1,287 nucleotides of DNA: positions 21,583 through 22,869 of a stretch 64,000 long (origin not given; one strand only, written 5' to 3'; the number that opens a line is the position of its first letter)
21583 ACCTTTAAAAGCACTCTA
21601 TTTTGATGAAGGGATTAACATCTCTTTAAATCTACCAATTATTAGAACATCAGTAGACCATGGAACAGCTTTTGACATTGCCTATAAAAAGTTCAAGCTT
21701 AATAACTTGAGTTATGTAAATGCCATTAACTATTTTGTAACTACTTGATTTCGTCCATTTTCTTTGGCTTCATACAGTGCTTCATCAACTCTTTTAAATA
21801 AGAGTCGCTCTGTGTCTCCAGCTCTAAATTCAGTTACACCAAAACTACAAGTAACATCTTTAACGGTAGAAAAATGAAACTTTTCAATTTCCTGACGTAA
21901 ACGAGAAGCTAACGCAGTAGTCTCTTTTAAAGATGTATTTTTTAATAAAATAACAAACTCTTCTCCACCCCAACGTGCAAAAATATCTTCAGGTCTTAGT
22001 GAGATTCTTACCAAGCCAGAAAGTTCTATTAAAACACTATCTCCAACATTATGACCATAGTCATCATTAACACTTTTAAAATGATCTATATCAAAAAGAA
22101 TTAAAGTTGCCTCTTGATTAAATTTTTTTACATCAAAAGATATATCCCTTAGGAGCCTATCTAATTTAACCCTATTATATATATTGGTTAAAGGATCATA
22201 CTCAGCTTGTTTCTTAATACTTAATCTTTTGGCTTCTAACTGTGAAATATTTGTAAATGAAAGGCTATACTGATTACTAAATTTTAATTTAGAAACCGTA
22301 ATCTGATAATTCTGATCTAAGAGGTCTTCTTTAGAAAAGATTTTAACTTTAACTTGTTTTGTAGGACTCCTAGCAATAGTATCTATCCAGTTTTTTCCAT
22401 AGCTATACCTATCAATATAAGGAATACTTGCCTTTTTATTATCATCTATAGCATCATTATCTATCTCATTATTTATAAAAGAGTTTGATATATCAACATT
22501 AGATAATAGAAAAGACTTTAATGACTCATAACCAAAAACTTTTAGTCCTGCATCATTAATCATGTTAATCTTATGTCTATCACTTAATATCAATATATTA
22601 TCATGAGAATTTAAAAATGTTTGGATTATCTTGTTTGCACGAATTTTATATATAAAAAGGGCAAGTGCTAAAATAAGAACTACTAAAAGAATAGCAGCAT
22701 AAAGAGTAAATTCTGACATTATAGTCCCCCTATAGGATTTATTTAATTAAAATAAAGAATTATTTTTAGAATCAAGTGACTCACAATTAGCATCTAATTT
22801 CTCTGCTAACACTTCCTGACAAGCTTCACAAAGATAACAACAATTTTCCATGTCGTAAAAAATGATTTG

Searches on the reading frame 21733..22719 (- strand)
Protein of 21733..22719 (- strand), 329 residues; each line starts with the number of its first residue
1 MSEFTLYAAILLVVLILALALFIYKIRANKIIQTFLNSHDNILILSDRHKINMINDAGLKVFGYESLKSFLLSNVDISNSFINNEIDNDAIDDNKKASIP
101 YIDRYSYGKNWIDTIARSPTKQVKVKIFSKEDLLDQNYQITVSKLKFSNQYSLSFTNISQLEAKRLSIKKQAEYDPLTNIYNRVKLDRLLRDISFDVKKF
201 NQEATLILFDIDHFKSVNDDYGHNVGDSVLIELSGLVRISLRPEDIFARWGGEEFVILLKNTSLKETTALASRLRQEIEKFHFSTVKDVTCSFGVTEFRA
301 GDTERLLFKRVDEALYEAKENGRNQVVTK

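Call 91: search_protein_families(library=pfam, proteins=[window:21733-22719:-], max_evalue=0.001)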
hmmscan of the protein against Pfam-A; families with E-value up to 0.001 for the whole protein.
window:21733-22719:- (329 aa): 1 family
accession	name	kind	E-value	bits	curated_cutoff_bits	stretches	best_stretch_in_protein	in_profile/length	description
PF00990.26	GGDEF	-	1.2e-41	142.6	23.8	1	172-325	1-161/161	Diguanylate cyclase, GGDEF domain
